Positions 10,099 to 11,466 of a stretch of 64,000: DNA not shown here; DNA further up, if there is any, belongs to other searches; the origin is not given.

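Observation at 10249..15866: Sigma-54-controlled cluster of two opine-dehydrogenase-family paralogs and a permease-like membrane protein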

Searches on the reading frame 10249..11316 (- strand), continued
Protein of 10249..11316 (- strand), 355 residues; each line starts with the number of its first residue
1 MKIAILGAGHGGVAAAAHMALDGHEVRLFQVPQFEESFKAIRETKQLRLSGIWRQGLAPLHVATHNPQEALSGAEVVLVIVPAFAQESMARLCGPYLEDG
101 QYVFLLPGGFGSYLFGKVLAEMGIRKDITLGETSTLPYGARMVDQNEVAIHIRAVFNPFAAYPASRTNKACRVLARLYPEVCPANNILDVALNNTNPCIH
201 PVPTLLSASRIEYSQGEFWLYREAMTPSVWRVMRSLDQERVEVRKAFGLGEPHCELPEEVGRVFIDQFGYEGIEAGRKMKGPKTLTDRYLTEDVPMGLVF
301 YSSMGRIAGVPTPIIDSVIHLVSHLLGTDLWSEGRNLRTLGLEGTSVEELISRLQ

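Call 79: search_protein_families(library=pfam, proteins=[L021:4971-8495:+, L021:1059-2429:+, L021:2513-3457:+, L021:3528-4205:+, L021:4210-4872:+, L021:10984-12696:+, L017:5686-7245:+, L017:7501-8178:+, L017:8248-9033:+, L017:12328-13518:+], max_evalue=0.00001)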
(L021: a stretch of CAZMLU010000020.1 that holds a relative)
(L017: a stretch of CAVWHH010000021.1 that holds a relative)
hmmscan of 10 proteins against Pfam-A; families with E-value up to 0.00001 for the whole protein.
L021:4971-8495:+ (1174 aa): 7 families
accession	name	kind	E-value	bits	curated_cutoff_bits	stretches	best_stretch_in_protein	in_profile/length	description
PF00270.35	DEAD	-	1.2e-28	100.3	26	1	634-796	1-165/167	DEAD/DEAH box helicase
PF17757.6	UvrB_inter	-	2.2e-27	95.4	22.9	1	148-236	1-90/91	UvrB interaction domain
PF03461.20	TRCF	-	2.5e-27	95.5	25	1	1035-1125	1-91/95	TRCF domain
PF00271.37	Helicase_C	-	4.5e-23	82.1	23.5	1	832-938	8-109/110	Helicase conserved C-terminal domain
PF02559.22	CarD_TRCF_RID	-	4.5e-21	75.1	23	1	509-565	1-57/57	CarD-like/TRCF RID domain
PF04851.21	ResIII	-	3.1e-14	53.6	22.5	1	635-790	6-162/164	Type III restriction enzyme, res subunit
PF22590.2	Cas3-like_C_2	-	7.6e-08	33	27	1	841-939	2-105/106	CRISPR-associated nuclease/helicase Cas3, C-terminal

L021:1059-2429:+ (456 aa): 6 families
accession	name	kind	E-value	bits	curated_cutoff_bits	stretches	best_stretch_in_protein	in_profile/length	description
PF00132.30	Hexapep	-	4.1e-29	99.5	27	2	392-426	2-36/36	Bacterial transferase hexapeptide (six repeats)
PF12804.13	NTP_transf_3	-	6.7e-21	75.6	27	1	5-128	1-123/160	MobA-like NTP transferase domain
PF00483.29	NTP_transferase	-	6.5e-18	65.6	21.2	1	5-212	2-218/245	Nucleotidyl transferase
PF25084.1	LbH_EIF2B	-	5.9e-14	52.4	54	1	256-346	14-104/105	EIF2B subunit epsilon LbH domain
PF01128.25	IspD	-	2e-07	31.4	27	1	4-130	2-131/221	2-C-methyl-D-erythritol 4-phosphate cytidylyltransferase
PF14602.12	Hexapep_2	-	9.6e-07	28.9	27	0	392-426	2-34/34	Hexapeptide repeat of succinyl-transferase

L021:2513-3457:+ (314 aa): 3 families
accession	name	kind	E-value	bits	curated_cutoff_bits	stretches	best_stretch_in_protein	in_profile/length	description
PF13793.12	Pribosyltran_N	-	5.4e-50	168.6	25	1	7-123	1-117/117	N-terminal domain of ribose phosphate pyrophosphokinase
PF14572.12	Pribosyl_synth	-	2.6e-32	112.7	27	1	204-313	73-183/184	Phosphoribosyl synthetase-associated domain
PF00156.33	Pribosyltran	-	4.4e-18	65.5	26.3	1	155-270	20-143/158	Phosphoribosyl transferase domain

L021:3528-4205:+ (225 aa): 2 families
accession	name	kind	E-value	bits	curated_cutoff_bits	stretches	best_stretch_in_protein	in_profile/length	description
PF14693.11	Ribosomal_TL5_C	-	4.7e-28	97.8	27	1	106-189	1-83/84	Ribosomal protein TL5, C-terminal domain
PF01386.24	Ribosomal_L25p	-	2.7e-19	69.9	23.6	1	7-98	2-82/82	Ribosomal L25p family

L021:4210-4872:+ (220 aa): 1 family
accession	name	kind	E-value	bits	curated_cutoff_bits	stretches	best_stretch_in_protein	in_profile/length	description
PF01195.25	Pept_tRNA_hydro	-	1.4e-63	214.5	27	1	35-220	1-183/183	Peptidyl-tRNA hydrolase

L021:10984-12696:+ (570 aa): 2 families
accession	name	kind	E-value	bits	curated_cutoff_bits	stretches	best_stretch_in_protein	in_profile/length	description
PF01855.24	POR_N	-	2.5e-50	171.8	27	1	207-444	3-230/231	Pyruvate flavodoxin/ferredoxin oxidoreductase, thiamine diP-bdg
PF01558.24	POR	-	2.3e-35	122.7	27.4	1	11-171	1-173/173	Pyruvate ferredoxin/flavodoxin oxidoreductase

L017:5686-7245:+ (519 aa): 2 families
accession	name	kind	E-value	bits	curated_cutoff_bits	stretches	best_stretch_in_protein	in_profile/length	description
PF00501.34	AMP-binding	-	2.4e-79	267.3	29.9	1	8-366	1-384/384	AMP-binding enzyme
PF13193.12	AMP-binding_C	-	2e-15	57.9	24.5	1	417-489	2-74/76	AMP-binding enzyme C-terminal domain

L017:7501-8178:+ (225 aa): 1 family
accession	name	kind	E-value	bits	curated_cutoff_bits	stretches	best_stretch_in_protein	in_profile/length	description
PF04909.20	Amidohydro_2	-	1.1e-31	111.2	26.4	1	30-221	79-288/289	Amidohydrolase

L017:8248-9033:+ (261 aa): 2 families
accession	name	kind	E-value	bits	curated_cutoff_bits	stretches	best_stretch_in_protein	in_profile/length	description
PF00378.25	ECH_1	-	2.7e-59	200.9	27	1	9-233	1-223/251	Enoyl-CoA hydratase/isomerase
PF16113.10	ECH_2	-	8.4e-32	111.4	27.2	1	14-184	1-172/335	Enoyl-CoA hydratase/isomerase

L017:12328-13518:+ (396 aa): 3 families
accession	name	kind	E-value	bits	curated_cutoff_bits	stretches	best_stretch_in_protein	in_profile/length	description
PF13458.12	Peripla_BP_6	-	3.2e-46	159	31.7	1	44-375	1-330/343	Periplasmic binding protein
PF01094.35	ANF_receptor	-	4.9e-31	108.5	25.4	1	78-380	20-347/353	Receptor family ligand binding region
PF13433.12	Peripla_BP_5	-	1e-09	38.4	27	1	49-387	5-340/363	Periplasmic binding protein domain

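Call 80: search_dna_similar(query=window:10249-11316:-, collection=plasmids, mode=protein, max_rows=15)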
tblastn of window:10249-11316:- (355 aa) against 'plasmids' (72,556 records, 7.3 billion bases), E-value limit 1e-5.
Records with a match: 295; places in all: 346; records where one place covers at least 80% of the query: 176.
Best place of each record, by identity: <60% 295.
By first word of the organism name: Agrobacterium 137; Sinorhizobium 66; Rhizobium 28; Aminobacter 10; Ensifer 8; Paraburkholderia 6; Burkholderia 5; Paracoccus 3; Shinella 3; Phyllobacterium 2; and 23 more.
By predicted mobility (MOB-suite, as given by PLSDB): non-mobilizable 129; conjugative 105; mobilizable 61.
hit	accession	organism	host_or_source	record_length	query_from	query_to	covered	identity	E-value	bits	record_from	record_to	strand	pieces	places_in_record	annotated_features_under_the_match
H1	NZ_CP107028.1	Cytobacillus firmus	whole organism,soil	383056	25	351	92%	36.4%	2e-60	216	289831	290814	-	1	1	NAD/NADP-dependent octopine/nopaline dehydrogenase family protein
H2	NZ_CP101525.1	Burkholderia arboris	mixed culture,soil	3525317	64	350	81%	38.2%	3e-46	175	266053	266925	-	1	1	none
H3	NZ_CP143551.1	Burkholderia multivorans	Homo sapiens,bronchoalveolar lavage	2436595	63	355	83%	37.2%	5e-41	160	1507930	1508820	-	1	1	none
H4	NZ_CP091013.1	Burkholderia cenocepacia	-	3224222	64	355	82%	37.2%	1e-45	174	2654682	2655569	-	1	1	none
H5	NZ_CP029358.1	Azospirillum thermophilum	cell culture,hot spring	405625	64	344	79%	37.9%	7e-39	154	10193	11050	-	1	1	NAD/NADP-dependent octopine/nopaline dehydrogenase family protein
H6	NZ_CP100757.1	Natrinema gelatinilyticum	marine sediment,sediment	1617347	60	342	80%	36.3%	2e-46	176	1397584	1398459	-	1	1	record has no annotation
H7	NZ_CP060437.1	Pseudooceanicola algae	whole organism,marine macroalga Fucus ...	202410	25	350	92%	31.3%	6e-37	148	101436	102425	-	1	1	NAD/NADP-dependent octopine/nopaline dehydrogenase family protein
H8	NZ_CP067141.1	Paracoccus saliphilus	cell culture,saline-alkali soil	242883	63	355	83%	34.7%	3e-44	169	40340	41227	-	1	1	NAD/NADP-dependent octopine/nopaline dehydrogenase family protein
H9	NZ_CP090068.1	Acinetobacter sp. SH20PTE14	pig manure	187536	65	355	82%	34.3%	8e-47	177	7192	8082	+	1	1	NAD/NADP-dependent octopine/nopaline dehydrogenase family protein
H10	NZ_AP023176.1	Paraburkholderia largidicola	Physopelta gutta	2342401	69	354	81%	34.8%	1e-39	156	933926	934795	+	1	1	none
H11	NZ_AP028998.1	Paraburkholderia sp. 22B1P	-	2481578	69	354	81%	34.8%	1e-39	156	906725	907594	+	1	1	none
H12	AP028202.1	Paraburkholderia largidicola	Physopelta gutta,midgut,Midgut crypts ...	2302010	69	346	78%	35.4%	1e-39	156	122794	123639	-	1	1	NAD/NADP-dependent octopine/nopaline dehydrogenase family protein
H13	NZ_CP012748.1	Paraburkholderia caribensis MBA4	soil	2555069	69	354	81%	34.1%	2e-38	153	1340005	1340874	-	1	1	none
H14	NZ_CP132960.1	Aminobacter niigataensis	cell culture,sediment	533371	55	355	85%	32.2%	1e-31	133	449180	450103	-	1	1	NAD/NADP octopine/nopaline dehydrogenase family protein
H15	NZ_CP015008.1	Aminobacter aminovorans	cell culture,soil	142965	55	355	85%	31.8%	5e-35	143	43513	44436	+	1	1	NAD/NADP octopine/nopaline dehydrogenase family protein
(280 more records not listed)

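Call 81: get_annotated_region(hit=H1, flank=7000)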
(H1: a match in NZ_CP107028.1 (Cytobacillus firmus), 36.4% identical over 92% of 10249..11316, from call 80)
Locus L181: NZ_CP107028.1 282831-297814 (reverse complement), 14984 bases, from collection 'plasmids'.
description: Cytobacillus firmus strain M7 plasmid p1, complete sequence
organism: Cytobacillus firmus (NCBI taxid 1399)
taxonomy: Bacteria; Bacillota; Bacilli; Bacillales; Bacillaceae; Cytobacillus; Cytobacillus firmus
host: -; source: whole organism,soil; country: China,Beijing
typing (MOB-suite, as given by PLSDB): non-mobilizable
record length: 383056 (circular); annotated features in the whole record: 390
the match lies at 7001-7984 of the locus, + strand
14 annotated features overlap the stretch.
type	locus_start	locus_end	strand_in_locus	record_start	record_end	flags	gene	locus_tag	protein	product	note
CDS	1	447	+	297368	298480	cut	-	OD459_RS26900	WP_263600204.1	hypothetical protein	-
CDS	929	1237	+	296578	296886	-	-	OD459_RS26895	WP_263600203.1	hypothetical protein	-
CDS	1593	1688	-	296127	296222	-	-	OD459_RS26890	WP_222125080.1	putative holin-like toxin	-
CDS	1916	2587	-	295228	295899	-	-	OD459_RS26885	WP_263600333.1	SOS response-associated peptidase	GO:0018142 - protein-DNA covalent cross-linking [Evidence IEA]; GO:0009432 - SOS response [Evidence IEA]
CDS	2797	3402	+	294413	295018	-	-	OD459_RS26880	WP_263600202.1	restriction endonuclease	-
CDS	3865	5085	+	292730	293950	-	-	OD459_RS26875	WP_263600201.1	sugar diacid recognition domain-containing protein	-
CDS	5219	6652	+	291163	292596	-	-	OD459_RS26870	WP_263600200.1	sodium:solute symporter family protein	-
CDS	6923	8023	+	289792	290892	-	-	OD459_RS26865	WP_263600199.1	NAD/NADP-dependent octopine/nopaline dehydrogenase family protein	-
CDS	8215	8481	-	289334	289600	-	-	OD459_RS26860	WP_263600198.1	hypothetical protein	-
CDS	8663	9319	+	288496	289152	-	-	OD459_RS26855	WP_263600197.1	MSCRAMM family adhesin SdrC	-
CDS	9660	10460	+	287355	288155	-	-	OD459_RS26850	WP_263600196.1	hypothetical protein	-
CDS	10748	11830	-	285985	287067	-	xerS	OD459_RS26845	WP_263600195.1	tyrosine recombinase XerS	GO:0015074 - DNA integration [Evidence IEA]; GO:0006310 - DNA recombination [Evidence IEA]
CDS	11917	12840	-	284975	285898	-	-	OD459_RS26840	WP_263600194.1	hypothetical protein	-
CDS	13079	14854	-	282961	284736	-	-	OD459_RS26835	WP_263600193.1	hypothetical protein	-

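Call 95: search_protein_families(library=pfam, proteins=[L022:2105-2700:+], max_evalue=10)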
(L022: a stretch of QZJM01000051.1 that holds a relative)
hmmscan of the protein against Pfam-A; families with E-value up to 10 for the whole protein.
L022:2105-2700:+ (198 aa): 3 families
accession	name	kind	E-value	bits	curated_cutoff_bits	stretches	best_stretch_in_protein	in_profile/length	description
PF01590.32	GAF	-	0.026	15.5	22.4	1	11-111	6-110/133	GAF domain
PF13185.12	GAF_2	-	0.044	14.4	28.6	1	51-111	51-111/136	GAF domain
PF25520.1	AAA_lid_TANC1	-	0.11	13.2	29.1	1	118-179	26-83/96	TANC1-like, AAA+ ATPase lid domain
